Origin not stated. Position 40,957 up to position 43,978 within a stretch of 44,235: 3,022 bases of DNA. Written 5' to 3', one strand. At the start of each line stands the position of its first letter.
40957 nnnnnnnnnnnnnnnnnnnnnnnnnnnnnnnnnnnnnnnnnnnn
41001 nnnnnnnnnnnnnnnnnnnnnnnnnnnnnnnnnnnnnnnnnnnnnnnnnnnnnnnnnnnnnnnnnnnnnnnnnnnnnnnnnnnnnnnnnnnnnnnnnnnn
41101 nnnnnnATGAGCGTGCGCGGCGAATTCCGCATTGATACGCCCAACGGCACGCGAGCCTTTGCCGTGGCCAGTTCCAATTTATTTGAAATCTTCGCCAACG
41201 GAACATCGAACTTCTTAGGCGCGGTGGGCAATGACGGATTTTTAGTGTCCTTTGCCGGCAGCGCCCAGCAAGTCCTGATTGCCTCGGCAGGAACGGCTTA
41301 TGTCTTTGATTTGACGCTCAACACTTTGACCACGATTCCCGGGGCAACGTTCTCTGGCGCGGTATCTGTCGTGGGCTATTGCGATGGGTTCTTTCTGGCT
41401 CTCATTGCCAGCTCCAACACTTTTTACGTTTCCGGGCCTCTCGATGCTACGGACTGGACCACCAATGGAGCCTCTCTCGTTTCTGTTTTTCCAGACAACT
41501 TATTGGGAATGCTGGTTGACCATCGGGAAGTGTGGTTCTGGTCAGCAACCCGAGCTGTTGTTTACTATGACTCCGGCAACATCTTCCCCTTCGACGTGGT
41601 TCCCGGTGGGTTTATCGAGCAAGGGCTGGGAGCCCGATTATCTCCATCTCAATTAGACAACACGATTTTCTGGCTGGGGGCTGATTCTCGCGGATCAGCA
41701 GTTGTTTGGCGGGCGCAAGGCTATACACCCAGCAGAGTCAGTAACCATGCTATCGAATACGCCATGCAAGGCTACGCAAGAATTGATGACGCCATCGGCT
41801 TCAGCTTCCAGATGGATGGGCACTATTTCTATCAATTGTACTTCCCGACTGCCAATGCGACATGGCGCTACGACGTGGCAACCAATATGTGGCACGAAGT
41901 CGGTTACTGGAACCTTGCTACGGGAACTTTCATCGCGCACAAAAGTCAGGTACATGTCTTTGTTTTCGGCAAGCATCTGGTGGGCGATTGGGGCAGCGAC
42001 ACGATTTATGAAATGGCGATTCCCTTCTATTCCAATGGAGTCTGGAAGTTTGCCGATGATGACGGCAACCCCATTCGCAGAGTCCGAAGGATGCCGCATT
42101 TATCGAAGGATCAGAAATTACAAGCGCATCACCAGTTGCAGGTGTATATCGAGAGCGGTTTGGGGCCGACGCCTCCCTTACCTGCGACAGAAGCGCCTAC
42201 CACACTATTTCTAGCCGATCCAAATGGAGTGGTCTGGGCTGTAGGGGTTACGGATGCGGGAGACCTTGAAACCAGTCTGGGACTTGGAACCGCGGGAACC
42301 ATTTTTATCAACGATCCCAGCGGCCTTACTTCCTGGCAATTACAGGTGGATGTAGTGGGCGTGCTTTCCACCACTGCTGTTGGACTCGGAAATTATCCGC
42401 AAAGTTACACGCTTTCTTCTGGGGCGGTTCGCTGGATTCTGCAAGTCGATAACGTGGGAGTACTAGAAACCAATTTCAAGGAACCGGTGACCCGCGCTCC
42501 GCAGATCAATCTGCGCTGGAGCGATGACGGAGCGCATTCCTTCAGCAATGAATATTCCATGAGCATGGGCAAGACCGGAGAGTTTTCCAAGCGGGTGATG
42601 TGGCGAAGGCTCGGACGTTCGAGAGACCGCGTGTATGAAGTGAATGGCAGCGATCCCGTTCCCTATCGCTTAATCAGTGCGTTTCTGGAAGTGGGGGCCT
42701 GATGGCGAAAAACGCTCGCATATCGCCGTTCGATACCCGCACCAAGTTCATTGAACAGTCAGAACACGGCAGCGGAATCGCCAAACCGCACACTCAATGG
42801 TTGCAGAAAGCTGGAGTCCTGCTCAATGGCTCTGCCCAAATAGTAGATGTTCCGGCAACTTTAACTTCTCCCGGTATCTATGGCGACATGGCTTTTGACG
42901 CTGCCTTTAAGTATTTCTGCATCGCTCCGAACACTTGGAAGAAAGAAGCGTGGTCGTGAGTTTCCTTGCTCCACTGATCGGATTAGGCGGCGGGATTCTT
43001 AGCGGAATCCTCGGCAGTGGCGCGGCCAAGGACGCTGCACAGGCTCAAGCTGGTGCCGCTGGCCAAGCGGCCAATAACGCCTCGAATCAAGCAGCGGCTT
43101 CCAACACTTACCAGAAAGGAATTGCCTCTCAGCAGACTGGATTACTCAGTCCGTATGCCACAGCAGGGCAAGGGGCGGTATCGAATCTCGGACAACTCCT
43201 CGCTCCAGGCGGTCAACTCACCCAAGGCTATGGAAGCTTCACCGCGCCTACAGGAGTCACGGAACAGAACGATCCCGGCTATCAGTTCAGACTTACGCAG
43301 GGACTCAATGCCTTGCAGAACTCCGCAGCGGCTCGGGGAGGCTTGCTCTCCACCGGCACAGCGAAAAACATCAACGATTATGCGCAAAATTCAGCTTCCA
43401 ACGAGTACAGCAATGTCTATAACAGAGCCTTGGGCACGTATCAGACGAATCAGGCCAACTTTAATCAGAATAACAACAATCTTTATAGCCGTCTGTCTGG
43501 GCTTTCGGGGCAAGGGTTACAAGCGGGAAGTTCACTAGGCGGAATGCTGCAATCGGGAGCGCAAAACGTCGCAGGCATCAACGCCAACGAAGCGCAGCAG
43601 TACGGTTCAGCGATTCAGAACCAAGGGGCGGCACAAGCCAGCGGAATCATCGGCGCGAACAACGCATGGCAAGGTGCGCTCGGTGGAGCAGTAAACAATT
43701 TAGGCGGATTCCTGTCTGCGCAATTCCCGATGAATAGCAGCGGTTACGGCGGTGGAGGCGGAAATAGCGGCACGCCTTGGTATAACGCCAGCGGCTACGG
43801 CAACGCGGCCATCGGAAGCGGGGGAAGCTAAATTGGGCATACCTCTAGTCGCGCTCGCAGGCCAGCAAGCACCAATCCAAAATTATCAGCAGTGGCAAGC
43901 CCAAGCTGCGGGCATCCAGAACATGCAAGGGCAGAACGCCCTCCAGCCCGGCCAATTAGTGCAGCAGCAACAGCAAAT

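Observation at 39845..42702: P22 gp10-like tail-hub gene appears split by a ~1.1-kb inserted module, with an amino-acid-level duplication at the junctions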

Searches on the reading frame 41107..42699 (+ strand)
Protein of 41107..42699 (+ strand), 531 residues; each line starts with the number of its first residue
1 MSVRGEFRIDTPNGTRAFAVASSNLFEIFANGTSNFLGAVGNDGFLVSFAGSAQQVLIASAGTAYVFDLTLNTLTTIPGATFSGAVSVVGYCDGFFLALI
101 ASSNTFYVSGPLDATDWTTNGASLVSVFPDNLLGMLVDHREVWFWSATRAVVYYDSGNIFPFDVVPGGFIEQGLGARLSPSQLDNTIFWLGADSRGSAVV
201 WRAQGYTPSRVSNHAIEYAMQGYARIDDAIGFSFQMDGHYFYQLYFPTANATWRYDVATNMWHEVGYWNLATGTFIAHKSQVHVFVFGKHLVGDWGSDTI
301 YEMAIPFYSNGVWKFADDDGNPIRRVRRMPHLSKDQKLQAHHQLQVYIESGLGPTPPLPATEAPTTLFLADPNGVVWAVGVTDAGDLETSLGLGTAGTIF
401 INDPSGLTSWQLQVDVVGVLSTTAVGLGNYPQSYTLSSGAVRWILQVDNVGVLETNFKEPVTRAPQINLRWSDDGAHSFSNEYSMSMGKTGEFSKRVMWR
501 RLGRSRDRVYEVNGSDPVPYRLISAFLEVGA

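Call 3: search_protein_families(library=pfam, proteins=[window:41107-42699:+], max_evalue=1)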
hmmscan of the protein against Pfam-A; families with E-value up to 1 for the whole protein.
window:41107-42699:+ (531 aa): 2 families
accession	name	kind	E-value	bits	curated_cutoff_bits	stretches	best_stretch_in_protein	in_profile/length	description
PF13964.12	Kelch_6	-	0.011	16.2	25.3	0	246-266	24-44/50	Kelch motif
PF07893.19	DUF1668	-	0.12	12.2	23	1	195-270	148-213/336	Protein of unknown function (DUF1668)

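Call 4: search_protein_families(library=phrogs, proteins=[window:41107-42699:+], max_evalue=0.1)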
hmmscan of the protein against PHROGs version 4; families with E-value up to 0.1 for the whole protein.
window:41107-42699:+ (531 aa): 2 families
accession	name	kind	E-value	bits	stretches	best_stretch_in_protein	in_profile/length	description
phrog_578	-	connector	1.9e-76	258.5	2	3-378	60-419/486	head closure Hc3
phrog_19101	-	unknown function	2e-08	34.1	1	456-528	517-589/595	-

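Call 6: search_dna_similar(query=window:41107-42699:+, collection=phages, mode=protein, max_rows=30)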
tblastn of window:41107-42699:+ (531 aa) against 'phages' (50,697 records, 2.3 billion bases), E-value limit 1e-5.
Records with a match: 43; places in all: 43; records where one place covers at least 80% of the query: 1.
Best place of each record, by identity: <60% 43.
By first word of the organism name: Vibrio 18; Caudoviricetes 7; Xylella 3; Rhodoferax 2; Phage 2; Shewanella 2; Thalassomonas 2; Pseudomonas 2; Bacteriophage 1; Xanthomonas 1; and 3 more.
By host as written in the record: - 10; Vibrio crassostreae 10; Rhodoferax sp. IMCC26218 2; Vibrio tasmaniensis 2; Vibrio vulnificus 2; Shewanella inventionis KX27 2; Thalassomonas loyana LMG 22536 2; Xylella fastidiosa 2; and 11 more.
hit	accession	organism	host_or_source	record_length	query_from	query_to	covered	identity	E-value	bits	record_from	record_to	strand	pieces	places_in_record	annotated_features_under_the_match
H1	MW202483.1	Caudoviricetes sp.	Manatee Spring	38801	16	529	97%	33.0%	3e-66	238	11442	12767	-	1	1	phage stabilization protein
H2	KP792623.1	Rhodoferax phage P26218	Rhodoferax sp. IMCC26218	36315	2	525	77%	38.4%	9e-64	304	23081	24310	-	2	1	hypothetical protein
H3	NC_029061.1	Rhodoferax phage P26218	Rhodoferax sp. IMCC26218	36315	2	525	77%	38.4%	9e-64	304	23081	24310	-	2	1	head closure Hc3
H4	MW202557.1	Caudoviricetes sp.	Manatee Spring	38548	3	525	77%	38.2%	8e-64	301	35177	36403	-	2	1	phage stabilization protein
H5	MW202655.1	Bacteriophage sp.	Manatee Spring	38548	3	525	77%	38.2%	8e-64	301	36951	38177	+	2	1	phage stabilization protein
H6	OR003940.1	Phage DSL-LC05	Gammaproteobacteria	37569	14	529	76%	38.8%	7e-57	292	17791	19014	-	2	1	packaged DNA stabilization protein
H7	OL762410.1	Vibrio phage vB_ValP_FGH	Vibrio alginolyticus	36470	13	529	79%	34.2%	1e-45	233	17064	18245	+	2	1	hypothetical protein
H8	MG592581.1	Vibrio phage 1.211.A._10N.222.52.F11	Vibrio tasmaniensis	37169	13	529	76%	34.0%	8e-45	231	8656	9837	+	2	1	stabilization protein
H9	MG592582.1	Vibrio phage 1.211.B._10N.222.52.F11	Vibrio tasmaniensis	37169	13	529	76%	34.0%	8e-45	231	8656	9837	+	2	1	stabilization protein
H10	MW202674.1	Caudoviricetes sp.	Manatee Spring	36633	14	528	76%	33.0%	1e-36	223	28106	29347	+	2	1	phage stabilization protein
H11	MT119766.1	Xanthomonas phage PBR31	Xanthomonas campestris pv. campestris ...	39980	51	528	69%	35.5%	5e-37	229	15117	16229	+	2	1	tail tubular protein B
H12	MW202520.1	Caudoviricetes sp.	Manatee Spring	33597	129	531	76%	31.5%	5e-52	197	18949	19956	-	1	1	phage stabilization protein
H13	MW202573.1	Caudoviricetes sp.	Manatee Spring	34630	9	528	69%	33.2%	1e-42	226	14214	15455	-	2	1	phage stabilization protein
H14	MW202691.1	Caudoviricetes sp.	Manatee Spring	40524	14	527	68%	33.1%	7e-25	177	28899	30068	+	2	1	stabilization protein | hypothetical protein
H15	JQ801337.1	Vibrio phage VvAW1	Vibrio vulnificus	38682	14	529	62%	35.2%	1e-30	208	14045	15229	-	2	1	hypothetical protein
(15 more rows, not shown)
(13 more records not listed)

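Call 7: get_annotated_region(hit=H3, flank=3000)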
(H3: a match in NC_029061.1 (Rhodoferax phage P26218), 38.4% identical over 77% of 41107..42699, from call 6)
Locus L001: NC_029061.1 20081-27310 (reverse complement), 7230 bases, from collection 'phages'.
description: Rhodoferax phage P26218, complete genome.
organism: Rhodoferax phage P26218 (NCBI taxid 1636270)
taxonomy: Viruses; Duplodnaviria; Heunggongvirae; Uroviricota; Caudoviricetes
host: Rhodoferax sp. IMCC26218; source: -; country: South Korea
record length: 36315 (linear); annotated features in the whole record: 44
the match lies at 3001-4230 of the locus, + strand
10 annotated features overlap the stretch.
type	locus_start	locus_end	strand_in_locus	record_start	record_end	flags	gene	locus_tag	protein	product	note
CDS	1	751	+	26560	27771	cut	-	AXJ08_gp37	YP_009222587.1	major head protein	-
CDS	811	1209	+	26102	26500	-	-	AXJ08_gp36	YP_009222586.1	hypothetical protein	-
CDS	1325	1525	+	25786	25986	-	-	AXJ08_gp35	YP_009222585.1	hypothetical protein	-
CDS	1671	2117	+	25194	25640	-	-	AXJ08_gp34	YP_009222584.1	hypothetical protein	-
CDS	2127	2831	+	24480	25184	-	-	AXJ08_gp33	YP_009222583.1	hypothetical protein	-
CDS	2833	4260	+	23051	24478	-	-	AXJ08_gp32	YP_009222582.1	head closure Hc3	similar to packaged DNA stabilization protein gp10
CDS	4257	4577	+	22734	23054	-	-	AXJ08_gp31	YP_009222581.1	hypothetical protein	-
CDS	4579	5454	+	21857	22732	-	-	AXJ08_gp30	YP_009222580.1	hypothetical protein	similar to putative tail fiber protein [Ralstonia phage RSK1]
CDS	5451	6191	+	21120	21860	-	-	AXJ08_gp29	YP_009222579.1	DNA ejection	-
CDS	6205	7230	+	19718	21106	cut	-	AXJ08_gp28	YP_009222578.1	hypothetical protein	-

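Call 8: get_annotated_region(hit=H1, flank=3000)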
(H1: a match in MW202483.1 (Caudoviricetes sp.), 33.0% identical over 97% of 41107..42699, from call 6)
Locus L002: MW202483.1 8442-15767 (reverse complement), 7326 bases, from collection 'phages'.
description: Podoviridae sp. isolate ctNMl277, complete genome.
organism: Caudoviricetes sp. (NCBI taxid 2832643)
taxonomy: Viruses; Duplodnaviria; Heunggongvirae; Uroviricota; Caudoviricetes
host: -; source: Manatee Spring; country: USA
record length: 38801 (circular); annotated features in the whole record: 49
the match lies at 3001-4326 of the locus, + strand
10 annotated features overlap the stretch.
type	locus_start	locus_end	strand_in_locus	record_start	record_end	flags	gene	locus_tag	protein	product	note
CDS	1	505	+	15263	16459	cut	-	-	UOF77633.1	P22 coat protein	-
CDS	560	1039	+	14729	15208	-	-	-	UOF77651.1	hypothetical protein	-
CDS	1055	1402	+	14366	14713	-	-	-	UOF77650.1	hypothetical protein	-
CDS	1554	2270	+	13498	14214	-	-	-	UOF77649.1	portal protein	-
CDS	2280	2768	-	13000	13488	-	-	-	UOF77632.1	endonuclease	-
CDS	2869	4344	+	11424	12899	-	-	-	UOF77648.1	phage stabilization protein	-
CDS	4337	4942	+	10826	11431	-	-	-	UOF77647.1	hypothetical protein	-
CDS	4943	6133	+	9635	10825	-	-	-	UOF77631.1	tail collar domain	-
CDS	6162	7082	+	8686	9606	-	-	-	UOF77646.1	hypothetical protein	-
CDS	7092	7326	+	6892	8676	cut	-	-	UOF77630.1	lysozyme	-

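Call 19: find_homologous_proteins(query=window:41107-42699:+, max_evalue=1e-10)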
Query window:41107-42699:+ (531 aa): 733 proteins with E <= 1e-10 among 8000 candidates; the best 120 are listed.
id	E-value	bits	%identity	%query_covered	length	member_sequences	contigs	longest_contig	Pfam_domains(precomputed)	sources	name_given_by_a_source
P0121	0.0e+0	1197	100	98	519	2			PF11134.14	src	-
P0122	0.0e+0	1106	89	100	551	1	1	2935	PF11134.14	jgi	jgi:hypothetical protein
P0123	0.0e+0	1071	86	100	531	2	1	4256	PF11134.14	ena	-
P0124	0.0e+0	1057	91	73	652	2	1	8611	PF11134.14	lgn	-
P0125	9.6e-246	835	69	100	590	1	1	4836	PF11134.14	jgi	jgi:hypothetical protein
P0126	2.4e-242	823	67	100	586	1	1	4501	PF11134.14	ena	-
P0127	2.0e-221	754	63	100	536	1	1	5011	PF11134.14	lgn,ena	-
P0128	4.7e-217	740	62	100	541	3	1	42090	PF11134.14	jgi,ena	-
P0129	5.1e-215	733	61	100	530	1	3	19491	PF11134.14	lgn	-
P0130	3.1e-213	727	61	100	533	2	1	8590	PF11134.14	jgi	jgi:hypothetical protein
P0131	1.2e-210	719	59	100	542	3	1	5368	PF11134.14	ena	-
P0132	1.0e-207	709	60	100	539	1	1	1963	PF11134.14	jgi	jgi:hypothetical protein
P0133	2.9e-204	698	58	100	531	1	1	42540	PF11134.14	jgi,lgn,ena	-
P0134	2.4e-179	615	53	99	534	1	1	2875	PF11134.14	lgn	-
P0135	7.1e-179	614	68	67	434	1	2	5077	PF11134.14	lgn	-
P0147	4.9e-171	588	53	99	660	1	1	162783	PF11134.14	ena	-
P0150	2.6e-170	586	51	100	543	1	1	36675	PF11134.14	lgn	-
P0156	5.1e-168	578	57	76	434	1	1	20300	PF11134.14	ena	-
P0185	7.1e-157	541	60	67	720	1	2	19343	PF11134.14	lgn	-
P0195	3.9e-155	536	60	67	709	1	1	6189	PF11134.14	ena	-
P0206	4.7e-151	522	64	53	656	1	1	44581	PF11134.14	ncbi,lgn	-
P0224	2.0e-147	510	56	71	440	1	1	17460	PF11134.14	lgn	-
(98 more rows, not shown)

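Call 27: search_protein_families(library=pfam, proteins=[P0185, P0195, P0147, P0206], max_evalue=0.01)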
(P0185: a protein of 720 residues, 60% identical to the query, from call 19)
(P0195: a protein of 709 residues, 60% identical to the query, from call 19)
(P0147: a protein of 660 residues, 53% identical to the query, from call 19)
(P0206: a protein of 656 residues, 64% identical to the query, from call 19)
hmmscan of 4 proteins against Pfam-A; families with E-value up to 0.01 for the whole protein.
P0185 (720 aa): 1 family
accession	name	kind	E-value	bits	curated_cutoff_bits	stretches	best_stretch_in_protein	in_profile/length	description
PF23981.1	DUF7305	-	0.0091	16.4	27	0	189-275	88-166/185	Domain of unknown function (DUF7305)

P0195 (709 aa): 0 families

P0147 (660 aa): 0 families

P0206 (656 aa): 0 families

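Call 58: find_encoding_contigs(protein=P0128, flank=3500, max_places=1)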
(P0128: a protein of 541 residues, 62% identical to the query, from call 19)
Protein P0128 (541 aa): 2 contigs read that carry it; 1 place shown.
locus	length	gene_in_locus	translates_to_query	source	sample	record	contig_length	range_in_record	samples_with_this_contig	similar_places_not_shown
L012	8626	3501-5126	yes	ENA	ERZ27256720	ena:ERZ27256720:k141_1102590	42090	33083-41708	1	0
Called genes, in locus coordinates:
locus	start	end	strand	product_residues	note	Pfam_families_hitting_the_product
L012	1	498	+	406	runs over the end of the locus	PF11651:P22_CoatProtein (weak)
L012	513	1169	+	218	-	-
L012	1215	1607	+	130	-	-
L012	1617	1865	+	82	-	-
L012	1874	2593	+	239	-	-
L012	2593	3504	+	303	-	-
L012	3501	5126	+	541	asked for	PF11134:Phage_stabilise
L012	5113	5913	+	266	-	-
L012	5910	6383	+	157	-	-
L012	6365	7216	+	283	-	-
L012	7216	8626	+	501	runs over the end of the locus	-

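Call 59: find_encoding_contigs(protein=P0150, flank=3500, max_places=1)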
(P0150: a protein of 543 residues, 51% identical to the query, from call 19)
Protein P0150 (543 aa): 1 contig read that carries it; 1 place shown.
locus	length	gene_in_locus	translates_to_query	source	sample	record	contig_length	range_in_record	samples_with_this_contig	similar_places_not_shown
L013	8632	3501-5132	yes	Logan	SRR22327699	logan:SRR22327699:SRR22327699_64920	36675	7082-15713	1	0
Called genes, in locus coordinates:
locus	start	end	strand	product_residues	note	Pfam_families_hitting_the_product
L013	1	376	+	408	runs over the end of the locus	PF11651:P22_CoatProtein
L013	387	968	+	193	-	-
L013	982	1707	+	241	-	-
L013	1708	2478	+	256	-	-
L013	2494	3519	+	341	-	-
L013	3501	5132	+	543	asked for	PF11134:Phage_stabilise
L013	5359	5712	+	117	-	-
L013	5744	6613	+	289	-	-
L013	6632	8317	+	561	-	-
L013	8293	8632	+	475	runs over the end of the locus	PF00583:Acetyltransf_1, PF14542:Acetyltransf_CG (weak)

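Call 60: find_encoding_contigs(protein=P0156, flank=3500, max_places=1)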
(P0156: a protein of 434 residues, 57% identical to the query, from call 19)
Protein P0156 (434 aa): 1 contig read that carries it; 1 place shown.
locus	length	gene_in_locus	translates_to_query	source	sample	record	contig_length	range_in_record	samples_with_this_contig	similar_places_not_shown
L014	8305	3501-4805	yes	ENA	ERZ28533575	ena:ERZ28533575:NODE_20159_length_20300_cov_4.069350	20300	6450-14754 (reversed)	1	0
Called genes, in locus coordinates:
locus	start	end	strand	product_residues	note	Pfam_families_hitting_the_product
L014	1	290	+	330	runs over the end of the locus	-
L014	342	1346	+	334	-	-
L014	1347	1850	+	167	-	-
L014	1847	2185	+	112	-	-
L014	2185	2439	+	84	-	-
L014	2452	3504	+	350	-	-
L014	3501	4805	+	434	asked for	PF11134:Phage_stabilise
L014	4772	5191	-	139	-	-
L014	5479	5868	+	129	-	-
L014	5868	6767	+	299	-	-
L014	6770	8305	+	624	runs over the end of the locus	-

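Call 61: find_encoding_contigs(protein=P0224, flank=3500, max_places=1)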
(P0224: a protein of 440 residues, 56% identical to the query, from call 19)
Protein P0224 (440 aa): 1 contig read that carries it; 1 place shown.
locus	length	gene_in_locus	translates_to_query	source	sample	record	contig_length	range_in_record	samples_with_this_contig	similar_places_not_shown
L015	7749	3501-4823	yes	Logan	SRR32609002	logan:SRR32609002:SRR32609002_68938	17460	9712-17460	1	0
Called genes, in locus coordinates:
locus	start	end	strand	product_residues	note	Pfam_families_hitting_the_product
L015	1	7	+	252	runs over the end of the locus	-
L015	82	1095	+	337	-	-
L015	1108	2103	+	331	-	-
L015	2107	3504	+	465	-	-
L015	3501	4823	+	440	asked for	PF11134:Phage_stabilise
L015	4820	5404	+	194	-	-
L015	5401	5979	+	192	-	-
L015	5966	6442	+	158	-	-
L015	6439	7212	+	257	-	-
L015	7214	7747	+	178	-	?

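Call 75: search_protein_families(library=ncbifam, proteins=[window:41107-42699:+], max_evalue=0.01)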
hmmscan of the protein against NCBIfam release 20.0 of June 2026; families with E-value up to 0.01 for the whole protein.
window:41107-42699:+ (531 aa): 0 families

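Call 76: search_protein_families(library=pfam, proteins=[window:41107-42699:+, L001:2833-4257:+, P0125], max_evalue=10)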
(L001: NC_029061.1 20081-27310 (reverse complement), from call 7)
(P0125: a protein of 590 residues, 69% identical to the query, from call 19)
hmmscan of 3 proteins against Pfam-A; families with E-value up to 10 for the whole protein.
window:41107-42699:+ (531 aa): 2 families
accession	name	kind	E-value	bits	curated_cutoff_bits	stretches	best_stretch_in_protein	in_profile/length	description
PF13964.12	Kelch_6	-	0.011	16.2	25.3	1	246-266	24-44/50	Kelch motif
PF07893.19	DUF1668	-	0.12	12.2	23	1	195-270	148-213/336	Protein of unknown function (DUF1668)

L001:2833-4257:+ (475 aa): 1 family
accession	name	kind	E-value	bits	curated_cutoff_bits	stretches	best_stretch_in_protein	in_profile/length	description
PF15985.11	KH_6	-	0.12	13.1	27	1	79-121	5-42/47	KH domain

P0125 (590 aa): 1 family
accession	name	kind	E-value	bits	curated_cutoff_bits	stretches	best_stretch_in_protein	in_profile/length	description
PF13415.12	Kelch_3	-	0.24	12.1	22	1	306-322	18-34/48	Galactose oxidase, central domain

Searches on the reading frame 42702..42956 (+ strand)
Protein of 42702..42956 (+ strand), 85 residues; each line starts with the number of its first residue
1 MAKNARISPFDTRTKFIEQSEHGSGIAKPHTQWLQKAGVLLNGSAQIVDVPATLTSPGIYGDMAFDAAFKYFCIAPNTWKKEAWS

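Call 3: search_protein_families(library=pfam, proteins=[window:42702-42956:+], max_evalue=1)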
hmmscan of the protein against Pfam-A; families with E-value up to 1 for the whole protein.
window:42702-42956:+ (85 aa): 0 families

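Call 4: search_protein_families(library=phrogs, proteins=[window:42702-42956:+], max_evalue=0.1)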
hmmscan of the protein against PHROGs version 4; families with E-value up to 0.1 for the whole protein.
window:42702-42956:+ (85 aa): 2 families
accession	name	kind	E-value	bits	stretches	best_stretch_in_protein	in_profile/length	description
phrog_17312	-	tail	5.5e-08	32.5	1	38-83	746-788/792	tail protein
phrog_21017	-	unknown function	2.7e-05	25.4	1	41-81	96-136/143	-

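Call 75: search_protein_families(library=ncbifam, proteins=[window:42702-42956:+], max_evalue=0.01)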
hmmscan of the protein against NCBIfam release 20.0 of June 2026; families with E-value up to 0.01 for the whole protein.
window:42702-42956:+ (85 aa): 0 families

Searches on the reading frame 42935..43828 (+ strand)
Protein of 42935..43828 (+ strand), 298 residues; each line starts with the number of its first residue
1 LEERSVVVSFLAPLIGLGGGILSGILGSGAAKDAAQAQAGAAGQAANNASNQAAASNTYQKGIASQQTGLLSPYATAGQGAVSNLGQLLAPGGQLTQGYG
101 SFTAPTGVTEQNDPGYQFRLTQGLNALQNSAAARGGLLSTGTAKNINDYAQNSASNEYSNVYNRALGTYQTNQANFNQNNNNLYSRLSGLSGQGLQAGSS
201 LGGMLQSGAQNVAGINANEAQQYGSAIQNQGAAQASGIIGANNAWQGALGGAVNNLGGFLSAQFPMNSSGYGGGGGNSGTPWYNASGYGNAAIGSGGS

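Call 3: search_protein_families(library=pfam, proteins=[window:42935-43828:+], max_evalue=1)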
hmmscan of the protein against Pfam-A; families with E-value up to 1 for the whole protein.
window:42935-43828:+ (298 aa): 0 families

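Call 4: search_protein_families(library=phrogs, proteins=[window:42935-43828:+], max_evalue=0.1)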
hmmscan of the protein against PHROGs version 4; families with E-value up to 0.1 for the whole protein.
window:42935-43828:+ (298 aa): 1 family
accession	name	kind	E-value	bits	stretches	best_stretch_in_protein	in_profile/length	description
phrog_598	-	DNA, RNA and nucleotide metabolism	5.8e-20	73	1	29-284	14-238/240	DNA ejection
